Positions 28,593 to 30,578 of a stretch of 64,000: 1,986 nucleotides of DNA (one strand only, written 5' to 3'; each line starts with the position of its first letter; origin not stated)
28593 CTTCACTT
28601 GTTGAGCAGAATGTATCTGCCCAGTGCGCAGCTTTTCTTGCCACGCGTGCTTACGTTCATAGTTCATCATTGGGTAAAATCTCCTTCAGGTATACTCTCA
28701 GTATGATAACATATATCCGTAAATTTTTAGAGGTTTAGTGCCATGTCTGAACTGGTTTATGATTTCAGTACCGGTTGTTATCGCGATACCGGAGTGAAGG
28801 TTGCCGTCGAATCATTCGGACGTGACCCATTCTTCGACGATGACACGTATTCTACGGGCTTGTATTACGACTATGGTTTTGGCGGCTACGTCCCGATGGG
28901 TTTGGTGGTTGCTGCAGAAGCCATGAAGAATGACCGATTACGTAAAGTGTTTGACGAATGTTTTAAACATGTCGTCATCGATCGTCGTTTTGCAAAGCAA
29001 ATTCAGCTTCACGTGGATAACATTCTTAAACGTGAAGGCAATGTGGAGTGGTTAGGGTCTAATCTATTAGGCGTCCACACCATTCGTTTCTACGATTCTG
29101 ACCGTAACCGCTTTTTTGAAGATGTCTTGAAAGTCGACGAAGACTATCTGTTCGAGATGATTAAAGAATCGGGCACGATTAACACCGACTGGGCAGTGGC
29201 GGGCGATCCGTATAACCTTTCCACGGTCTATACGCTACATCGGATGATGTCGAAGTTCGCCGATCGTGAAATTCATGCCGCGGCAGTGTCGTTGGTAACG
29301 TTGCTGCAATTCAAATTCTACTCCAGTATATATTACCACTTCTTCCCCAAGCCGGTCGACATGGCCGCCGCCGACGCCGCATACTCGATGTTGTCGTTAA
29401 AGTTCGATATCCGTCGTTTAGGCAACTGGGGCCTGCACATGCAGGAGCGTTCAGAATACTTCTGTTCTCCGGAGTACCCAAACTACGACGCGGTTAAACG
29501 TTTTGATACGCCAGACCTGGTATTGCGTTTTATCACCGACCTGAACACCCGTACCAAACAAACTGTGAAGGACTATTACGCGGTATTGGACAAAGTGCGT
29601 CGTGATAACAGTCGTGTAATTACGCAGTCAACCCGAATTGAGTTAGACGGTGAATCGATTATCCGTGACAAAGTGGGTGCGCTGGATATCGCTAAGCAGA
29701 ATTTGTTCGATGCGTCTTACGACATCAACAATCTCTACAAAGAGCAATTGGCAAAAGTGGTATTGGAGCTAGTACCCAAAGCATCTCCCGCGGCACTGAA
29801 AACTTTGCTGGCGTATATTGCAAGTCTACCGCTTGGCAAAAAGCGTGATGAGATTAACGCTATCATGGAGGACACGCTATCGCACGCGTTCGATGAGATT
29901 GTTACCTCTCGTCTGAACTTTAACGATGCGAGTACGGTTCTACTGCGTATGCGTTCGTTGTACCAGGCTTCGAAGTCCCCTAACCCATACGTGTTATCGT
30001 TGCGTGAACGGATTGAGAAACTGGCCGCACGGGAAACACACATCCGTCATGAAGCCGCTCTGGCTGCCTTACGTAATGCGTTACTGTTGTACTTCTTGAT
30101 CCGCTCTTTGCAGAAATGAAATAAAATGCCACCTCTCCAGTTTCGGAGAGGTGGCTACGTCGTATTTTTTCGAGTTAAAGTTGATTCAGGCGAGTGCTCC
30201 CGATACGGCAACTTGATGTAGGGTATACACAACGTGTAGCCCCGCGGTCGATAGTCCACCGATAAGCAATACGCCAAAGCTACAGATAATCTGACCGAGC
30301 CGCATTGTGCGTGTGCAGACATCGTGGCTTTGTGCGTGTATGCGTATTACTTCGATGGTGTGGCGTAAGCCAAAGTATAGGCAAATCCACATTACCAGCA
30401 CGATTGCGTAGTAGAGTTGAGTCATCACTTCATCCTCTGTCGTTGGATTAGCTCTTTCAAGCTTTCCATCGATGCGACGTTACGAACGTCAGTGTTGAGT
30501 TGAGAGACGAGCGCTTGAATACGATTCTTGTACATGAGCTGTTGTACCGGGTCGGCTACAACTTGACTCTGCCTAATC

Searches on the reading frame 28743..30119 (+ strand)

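Call 52: search_protein_families(library=phrogs, proteins=[window:28743-30119:+], max_evalue=0.00001)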
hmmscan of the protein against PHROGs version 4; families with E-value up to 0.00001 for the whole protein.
window:28743-30119:+ (458 aa): 1 family
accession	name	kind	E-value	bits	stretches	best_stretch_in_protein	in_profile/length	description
phrog_2921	-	unknown function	5.2e-162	540.6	1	57-458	5-409/413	-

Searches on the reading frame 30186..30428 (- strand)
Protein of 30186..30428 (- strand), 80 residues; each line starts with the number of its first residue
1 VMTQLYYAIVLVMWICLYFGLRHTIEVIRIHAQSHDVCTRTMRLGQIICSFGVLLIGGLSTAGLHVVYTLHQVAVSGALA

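Call 52: search_protein_families(library=phrogs, proteins=[window:30186-30428:-], max_evalue=0.00001)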
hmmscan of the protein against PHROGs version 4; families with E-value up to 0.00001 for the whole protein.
window:30186-30428:- (80 aa): 1 family
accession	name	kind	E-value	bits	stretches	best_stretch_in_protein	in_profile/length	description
phrog_8972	-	unknown function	1.6e-31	109.6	1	2-79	1-78/79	-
